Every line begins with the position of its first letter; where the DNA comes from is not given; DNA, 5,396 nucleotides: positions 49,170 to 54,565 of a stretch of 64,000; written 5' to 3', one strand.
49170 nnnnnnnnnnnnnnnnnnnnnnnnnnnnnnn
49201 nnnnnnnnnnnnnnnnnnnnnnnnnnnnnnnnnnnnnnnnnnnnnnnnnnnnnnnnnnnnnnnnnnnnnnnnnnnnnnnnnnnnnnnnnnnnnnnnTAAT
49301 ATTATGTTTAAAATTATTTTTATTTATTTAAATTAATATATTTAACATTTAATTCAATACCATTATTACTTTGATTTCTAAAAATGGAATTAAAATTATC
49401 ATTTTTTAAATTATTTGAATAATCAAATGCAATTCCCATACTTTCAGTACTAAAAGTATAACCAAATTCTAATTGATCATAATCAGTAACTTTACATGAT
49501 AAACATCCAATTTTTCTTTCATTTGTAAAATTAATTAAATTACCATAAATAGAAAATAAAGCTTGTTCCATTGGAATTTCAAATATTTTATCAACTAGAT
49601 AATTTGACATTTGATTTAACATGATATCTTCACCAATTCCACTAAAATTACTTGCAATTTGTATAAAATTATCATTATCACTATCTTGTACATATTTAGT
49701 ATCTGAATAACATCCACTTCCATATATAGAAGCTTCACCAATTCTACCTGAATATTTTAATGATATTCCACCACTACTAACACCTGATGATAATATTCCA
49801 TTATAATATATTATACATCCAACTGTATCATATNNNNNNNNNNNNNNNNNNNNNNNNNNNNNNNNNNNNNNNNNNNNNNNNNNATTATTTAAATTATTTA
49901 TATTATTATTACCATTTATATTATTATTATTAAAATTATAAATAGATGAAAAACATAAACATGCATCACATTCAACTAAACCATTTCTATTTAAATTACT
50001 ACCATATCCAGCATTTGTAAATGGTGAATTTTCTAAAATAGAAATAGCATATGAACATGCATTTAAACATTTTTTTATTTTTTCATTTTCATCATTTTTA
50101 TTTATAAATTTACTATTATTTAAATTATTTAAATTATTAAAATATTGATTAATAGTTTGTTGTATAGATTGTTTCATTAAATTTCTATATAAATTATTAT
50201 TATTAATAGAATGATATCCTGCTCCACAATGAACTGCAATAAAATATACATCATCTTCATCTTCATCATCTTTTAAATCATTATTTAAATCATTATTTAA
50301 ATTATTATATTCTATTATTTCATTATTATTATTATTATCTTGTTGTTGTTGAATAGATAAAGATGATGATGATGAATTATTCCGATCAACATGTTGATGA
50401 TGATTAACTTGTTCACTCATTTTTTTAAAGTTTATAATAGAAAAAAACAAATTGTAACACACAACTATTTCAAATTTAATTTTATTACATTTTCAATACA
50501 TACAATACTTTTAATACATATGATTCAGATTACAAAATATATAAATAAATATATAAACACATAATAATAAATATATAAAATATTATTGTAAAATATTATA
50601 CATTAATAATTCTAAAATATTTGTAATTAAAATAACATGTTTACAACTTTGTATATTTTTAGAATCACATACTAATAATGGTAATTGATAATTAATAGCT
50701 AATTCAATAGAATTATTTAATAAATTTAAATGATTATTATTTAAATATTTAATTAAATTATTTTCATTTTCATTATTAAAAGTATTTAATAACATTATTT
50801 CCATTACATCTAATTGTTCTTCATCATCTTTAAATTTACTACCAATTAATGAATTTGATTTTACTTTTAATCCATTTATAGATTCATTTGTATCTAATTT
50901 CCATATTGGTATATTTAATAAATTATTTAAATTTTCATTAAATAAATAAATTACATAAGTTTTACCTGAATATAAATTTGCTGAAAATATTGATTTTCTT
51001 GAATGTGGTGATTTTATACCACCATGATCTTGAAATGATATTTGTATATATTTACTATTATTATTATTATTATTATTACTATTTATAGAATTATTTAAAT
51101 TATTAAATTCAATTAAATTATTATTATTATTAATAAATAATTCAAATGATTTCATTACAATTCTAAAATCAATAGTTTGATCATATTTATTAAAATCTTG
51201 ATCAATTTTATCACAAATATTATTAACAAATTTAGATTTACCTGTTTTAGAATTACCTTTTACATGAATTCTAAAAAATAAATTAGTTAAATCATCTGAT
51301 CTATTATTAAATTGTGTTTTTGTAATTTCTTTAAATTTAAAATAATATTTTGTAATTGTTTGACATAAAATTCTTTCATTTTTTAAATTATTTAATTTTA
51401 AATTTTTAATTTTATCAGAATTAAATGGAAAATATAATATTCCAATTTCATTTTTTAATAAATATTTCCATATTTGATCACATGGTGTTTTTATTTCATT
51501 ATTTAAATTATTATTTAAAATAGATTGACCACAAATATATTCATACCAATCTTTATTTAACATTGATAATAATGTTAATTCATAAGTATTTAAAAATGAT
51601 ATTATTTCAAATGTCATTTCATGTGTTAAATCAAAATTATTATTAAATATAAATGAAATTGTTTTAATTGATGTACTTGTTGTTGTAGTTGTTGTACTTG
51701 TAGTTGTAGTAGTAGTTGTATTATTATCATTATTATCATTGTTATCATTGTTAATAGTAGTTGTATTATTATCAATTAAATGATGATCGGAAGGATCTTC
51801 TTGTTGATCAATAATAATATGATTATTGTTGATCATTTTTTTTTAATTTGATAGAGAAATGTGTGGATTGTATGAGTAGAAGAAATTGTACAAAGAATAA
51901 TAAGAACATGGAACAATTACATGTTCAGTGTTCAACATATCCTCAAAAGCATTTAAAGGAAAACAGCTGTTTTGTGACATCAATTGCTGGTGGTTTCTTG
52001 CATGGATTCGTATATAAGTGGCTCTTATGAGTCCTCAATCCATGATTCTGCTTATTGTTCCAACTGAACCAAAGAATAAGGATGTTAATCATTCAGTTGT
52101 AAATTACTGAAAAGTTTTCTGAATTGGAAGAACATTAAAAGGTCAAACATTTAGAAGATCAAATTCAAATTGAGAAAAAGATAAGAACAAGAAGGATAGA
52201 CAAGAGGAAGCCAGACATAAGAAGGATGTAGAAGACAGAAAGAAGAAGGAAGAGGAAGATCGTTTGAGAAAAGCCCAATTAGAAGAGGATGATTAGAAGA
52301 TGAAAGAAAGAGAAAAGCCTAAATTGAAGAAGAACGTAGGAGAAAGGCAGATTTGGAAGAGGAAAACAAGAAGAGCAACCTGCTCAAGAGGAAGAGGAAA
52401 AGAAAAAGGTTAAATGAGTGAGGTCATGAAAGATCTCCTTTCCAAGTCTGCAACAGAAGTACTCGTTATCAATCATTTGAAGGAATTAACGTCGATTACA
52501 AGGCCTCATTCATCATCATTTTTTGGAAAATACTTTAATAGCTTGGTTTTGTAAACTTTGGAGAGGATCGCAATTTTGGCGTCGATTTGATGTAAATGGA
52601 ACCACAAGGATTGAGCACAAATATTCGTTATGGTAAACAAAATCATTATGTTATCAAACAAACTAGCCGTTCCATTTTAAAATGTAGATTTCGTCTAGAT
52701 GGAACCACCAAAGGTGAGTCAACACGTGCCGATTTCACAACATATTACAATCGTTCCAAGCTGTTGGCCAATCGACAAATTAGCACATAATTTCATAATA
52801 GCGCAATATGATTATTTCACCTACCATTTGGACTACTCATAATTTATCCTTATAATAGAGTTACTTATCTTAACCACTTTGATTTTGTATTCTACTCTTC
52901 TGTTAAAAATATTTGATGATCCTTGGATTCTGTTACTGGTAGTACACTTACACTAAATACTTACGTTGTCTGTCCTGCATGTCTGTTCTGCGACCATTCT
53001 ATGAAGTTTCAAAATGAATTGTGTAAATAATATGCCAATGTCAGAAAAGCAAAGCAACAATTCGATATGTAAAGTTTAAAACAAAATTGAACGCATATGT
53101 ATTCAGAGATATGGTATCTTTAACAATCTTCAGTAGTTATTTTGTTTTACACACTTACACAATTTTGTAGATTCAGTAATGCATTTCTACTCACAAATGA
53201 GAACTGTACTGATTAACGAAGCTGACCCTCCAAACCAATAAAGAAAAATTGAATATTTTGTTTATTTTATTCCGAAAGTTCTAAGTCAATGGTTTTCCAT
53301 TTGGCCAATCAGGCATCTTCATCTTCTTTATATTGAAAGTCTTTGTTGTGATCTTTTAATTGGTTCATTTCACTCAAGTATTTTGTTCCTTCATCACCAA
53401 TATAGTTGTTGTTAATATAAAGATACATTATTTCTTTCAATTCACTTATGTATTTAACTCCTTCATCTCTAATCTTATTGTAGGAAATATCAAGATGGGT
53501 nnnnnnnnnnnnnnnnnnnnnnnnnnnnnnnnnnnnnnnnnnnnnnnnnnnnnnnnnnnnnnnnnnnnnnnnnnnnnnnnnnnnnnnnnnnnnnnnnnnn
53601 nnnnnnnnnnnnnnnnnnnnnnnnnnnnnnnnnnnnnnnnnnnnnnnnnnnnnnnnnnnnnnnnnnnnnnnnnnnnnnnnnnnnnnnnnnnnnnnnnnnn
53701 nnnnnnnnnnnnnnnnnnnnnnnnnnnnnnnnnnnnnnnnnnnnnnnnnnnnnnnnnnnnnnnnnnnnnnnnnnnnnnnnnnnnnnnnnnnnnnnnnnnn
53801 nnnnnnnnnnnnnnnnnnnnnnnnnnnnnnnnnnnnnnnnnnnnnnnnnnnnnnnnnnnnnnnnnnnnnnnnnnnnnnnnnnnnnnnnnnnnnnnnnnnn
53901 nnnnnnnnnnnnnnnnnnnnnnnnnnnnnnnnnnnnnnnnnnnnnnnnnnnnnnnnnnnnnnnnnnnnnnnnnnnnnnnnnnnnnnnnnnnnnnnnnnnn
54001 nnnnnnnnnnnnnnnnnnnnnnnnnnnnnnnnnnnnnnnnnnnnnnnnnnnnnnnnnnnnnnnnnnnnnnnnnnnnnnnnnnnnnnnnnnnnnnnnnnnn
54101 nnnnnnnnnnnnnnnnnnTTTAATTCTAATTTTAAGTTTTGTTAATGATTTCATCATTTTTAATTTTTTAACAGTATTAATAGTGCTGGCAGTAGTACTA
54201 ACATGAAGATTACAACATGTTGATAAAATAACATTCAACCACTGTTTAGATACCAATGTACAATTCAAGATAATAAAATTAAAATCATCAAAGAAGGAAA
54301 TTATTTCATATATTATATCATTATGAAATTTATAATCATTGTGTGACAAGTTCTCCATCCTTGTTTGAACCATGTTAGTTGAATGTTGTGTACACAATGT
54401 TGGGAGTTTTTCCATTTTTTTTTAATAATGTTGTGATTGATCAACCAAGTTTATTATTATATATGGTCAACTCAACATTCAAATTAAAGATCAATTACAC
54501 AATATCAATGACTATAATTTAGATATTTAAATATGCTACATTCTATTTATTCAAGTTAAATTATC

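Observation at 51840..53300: Compositionally anomalous, stop-riddled E/K/R-rich segment between two F-box genes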

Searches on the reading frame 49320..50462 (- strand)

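Call 12: search_protein_families(library=pfam, proteins=[window:49320-50462:-], max_evalue=0.01)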
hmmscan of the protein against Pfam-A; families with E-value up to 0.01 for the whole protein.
window:49320-50462:- (380 aa): 1 family
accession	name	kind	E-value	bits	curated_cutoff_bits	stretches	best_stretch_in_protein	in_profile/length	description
PF01112.23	Asparaginase_2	-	2e-18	67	27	2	207-258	172-224/309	Asparaginase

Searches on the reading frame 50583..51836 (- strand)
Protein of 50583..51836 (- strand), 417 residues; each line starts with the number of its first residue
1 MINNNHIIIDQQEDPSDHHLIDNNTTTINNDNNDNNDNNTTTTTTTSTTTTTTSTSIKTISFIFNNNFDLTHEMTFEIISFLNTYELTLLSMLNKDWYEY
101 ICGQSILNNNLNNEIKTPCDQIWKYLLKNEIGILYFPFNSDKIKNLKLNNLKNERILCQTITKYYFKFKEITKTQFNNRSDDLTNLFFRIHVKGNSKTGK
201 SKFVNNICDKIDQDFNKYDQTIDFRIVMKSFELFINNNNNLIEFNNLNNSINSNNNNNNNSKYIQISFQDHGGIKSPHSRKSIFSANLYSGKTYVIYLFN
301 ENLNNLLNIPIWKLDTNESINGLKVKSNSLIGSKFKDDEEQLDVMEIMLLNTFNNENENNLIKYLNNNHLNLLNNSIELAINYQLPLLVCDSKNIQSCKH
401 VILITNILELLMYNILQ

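Call 8: list_cluster_members(proteins=[window:50583-51836:-, window:53309-54415:-, window:48847-49299:+])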
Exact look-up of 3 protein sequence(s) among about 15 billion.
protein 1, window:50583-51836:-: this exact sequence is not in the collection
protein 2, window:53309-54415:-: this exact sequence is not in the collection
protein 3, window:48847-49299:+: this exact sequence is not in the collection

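Call 12: search_protein_families(library=pfam, proteins=[window:50583-51836:-], max_evalue=0.01)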
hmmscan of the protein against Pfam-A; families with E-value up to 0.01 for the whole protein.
window:50583-51836:- (417 aa): 1 family
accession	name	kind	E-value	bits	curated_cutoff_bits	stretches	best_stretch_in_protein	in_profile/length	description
PF00646.38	F-box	-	0.0059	16.9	20.5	0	69-106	3-40/43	F-box domain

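Call 34: find_homologous_proteins(query=window:50583-51833:-, max_evalue=0.001)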
Query window:50583-51833:- (416 aa): 1 proteins with E <= 0.001 among 8000 candidates.
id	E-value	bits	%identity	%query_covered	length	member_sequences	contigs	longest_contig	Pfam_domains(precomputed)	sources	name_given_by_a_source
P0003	1.4e-50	191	97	18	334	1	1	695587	PF01112.24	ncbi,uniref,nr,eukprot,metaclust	ncbi:predicted protein [Naegleria gruberi]|uniref:Predicted protein n=1 Tax=Naegleria gruberi TaxID=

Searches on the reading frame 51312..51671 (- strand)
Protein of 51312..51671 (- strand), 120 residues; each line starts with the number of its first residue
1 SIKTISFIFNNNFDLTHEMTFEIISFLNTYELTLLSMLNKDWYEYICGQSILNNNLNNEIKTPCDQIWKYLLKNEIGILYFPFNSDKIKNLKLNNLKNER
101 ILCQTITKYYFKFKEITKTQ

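Call 49: search_protein_families(library=pfam, proteins=[window:51312-51671:-], max_evalue=10)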
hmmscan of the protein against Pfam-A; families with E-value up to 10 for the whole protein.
seq(120 aa): 2 families
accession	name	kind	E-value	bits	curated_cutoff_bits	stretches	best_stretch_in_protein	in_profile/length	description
PF00646.38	F-box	-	0.0011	19.3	20.5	1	14-51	3-40/43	F-box domain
PF12937.12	F-box-like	-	0.1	12.8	24.3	1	17-48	6-37/47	F-box-like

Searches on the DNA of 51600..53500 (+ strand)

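Call 32: search_rna_families(source=window, start=51600, end=53500, threshold=evalue, max_evalue=1)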
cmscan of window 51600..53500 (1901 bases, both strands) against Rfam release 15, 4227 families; matches with E-value up to 1: 2.
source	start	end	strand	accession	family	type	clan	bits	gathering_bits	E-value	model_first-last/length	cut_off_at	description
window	52091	52141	+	RF02098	DGCR5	Gene; lncRNA;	-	20.9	50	0.65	1-49/49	no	DiGeorge syndrome critical region gene 5 conserved region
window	52032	52082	-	RF03590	mir-2009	Gene; miRNA;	-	18.8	90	0.95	1-83/83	no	mir-2009 microRNA precursor family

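Call 59: search_dna_similar(query=window:51837-53308:+, collection=phages, mode=distant, max_rows=5)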
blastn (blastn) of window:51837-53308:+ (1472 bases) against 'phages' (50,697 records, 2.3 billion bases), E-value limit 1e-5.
No match.

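Call 60: search_dna_similar(query=window:51837-53308:+, collection=plasmids, mode=distant, max_rows=5)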
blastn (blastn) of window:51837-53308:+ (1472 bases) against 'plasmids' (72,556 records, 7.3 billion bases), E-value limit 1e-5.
No match.

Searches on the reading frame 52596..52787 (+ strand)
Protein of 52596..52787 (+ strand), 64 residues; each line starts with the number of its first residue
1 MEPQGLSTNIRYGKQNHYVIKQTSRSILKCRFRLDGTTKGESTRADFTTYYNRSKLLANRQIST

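Call 38: search_protein_representatives(protein=window:52596-52787:+)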
Query: 64 residues. Proteins with E-value up to 0.001 (for the whole library): 1; up to 1e-10: 0; up to 1e-30: 0. The best 1 are listed.
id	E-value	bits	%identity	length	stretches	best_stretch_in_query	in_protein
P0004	2.0e-04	37.1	36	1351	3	26-61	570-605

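Call 40: search_protein_families(library=pfam, proteins=[P0004], max_evalue=0.01)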
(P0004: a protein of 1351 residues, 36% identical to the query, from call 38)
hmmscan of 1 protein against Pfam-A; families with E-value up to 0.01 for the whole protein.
P0004 (1351 aa): 8 families
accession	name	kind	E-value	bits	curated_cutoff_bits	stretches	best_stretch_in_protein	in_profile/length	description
PF17957.7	Big_7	-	4.4e-177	575.5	24.1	11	348-415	2-70/70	Bacterial Ig domain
PF16355.11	DUF4982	-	5e-20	71.6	23.9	0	669-715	15-60/61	Domain of unknown function (DUF4982)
PF19077.6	Big_13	-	5.1e-17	62.7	27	1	371-434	34-100/102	Bacterial Ig-like domain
PF02494.22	HYR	-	9.3e-10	39.1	21.7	0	308-339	51-81/81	HYR domain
PF10646.14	Germane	-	2.6e-07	31.7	23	0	334-389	60-116/117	Sporulation and spore germination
PF13750.12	Big_3_3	-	4.7e-07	30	27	0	206-286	3-85/157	Bacterial Ig-like domain (group 3)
PF14041.11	Lipoprotein_21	-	7.3e-06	26.5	25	0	559-593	13-46/87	LppP/LprE lipoprotein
PF00028.23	Cadherin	-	0.00051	20.8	28.8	0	893-918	65-90/93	Cadherin domain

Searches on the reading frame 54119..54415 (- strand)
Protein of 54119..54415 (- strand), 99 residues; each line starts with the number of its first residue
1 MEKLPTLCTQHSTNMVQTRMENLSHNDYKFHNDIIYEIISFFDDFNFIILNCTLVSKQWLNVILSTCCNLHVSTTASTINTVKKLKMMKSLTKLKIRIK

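Call 49: search_protein_families(library=pfam, proteins=[window:54119-54415:-], max_evalue=10)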
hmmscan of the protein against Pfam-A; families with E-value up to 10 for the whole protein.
seq(99 aa): 3 families
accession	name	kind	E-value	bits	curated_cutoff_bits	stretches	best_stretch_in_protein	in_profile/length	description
PF00646.38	F-box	-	0.0022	18.3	20.5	1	32-67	6-39/43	F-box domain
PF12937.12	F-box-like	-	0.092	13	24.3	1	33-65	7-37/47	F-box-like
PF23352.1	IFT52_central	-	0.26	12.1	27.9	1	5-47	5-47/81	IFT52 central domain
